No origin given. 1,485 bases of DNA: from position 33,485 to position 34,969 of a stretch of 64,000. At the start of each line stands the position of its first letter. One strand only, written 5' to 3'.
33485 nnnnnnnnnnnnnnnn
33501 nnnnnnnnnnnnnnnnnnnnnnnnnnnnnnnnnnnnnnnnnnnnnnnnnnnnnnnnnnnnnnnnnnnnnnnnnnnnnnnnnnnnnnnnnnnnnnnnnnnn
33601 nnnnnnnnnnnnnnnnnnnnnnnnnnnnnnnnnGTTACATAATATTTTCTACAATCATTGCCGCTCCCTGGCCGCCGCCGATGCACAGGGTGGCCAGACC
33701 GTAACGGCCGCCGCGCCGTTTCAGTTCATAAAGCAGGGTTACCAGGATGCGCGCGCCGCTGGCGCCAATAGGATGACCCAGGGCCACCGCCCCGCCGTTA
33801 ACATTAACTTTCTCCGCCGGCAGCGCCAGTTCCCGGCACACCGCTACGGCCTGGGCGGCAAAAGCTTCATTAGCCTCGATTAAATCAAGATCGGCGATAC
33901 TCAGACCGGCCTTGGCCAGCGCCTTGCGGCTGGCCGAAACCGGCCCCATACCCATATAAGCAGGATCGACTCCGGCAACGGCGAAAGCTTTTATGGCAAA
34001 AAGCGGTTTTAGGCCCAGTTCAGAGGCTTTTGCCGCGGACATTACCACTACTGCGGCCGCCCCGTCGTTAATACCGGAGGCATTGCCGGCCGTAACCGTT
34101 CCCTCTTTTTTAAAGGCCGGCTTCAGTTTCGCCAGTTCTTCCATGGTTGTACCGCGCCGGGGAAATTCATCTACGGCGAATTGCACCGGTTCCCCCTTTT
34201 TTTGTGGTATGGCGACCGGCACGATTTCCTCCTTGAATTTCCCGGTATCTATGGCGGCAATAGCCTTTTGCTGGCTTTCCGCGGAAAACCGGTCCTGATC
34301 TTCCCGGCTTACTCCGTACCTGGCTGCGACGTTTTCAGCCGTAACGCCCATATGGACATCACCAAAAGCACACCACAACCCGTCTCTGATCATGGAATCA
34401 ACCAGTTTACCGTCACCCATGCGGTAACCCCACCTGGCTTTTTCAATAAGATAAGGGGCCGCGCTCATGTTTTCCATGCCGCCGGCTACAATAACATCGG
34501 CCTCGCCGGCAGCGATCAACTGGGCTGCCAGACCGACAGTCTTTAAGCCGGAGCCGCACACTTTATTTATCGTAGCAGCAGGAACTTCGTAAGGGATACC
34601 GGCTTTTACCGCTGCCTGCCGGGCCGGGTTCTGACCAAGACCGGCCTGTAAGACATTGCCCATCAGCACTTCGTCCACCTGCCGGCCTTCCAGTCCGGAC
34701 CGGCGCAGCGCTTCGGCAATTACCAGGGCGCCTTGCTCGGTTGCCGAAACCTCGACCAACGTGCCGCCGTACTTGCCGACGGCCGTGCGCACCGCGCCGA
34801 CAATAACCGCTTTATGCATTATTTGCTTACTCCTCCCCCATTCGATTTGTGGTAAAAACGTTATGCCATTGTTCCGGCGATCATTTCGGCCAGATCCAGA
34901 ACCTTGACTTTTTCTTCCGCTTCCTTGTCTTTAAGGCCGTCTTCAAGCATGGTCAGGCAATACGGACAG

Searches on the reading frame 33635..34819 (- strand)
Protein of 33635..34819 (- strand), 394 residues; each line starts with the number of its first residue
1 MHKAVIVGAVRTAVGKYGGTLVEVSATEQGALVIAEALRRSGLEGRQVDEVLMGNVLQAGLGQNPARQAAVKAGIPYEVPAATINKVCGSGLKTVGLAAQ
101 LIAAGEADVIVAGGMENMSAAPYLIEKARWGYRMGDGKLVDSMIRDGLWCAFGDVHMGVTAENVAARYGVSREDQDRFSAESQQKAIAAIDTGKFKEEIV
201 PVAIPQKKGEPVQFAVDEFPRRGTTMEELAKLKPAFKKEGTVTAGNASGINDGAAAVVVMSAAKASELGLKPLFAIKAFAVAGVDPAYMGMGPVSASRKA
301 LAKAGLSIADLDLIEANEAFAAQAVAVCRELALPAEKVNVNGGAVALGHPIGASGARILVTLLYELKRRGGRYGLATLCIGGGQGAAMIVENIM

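Call 10: search_protein_families(library=pfam, max_evalue=0.00001, proteins=[window:33635-34819:-])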
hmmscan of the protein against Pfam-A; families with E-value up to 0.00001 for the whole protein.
window:33635-34819:- (394 aa): 2 families
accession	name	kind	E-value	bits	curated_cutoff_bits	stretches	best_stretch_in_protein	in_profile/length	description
PF00108.29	Thiolase_N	-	3e-104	348.5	26.4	1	5-262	2-259/260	Thiolase, N-terminal domain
PF02803.24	Thiolase_C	-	7.7e-52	174.6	27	1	271-391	2-122/123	Thiolase, C-terminal domain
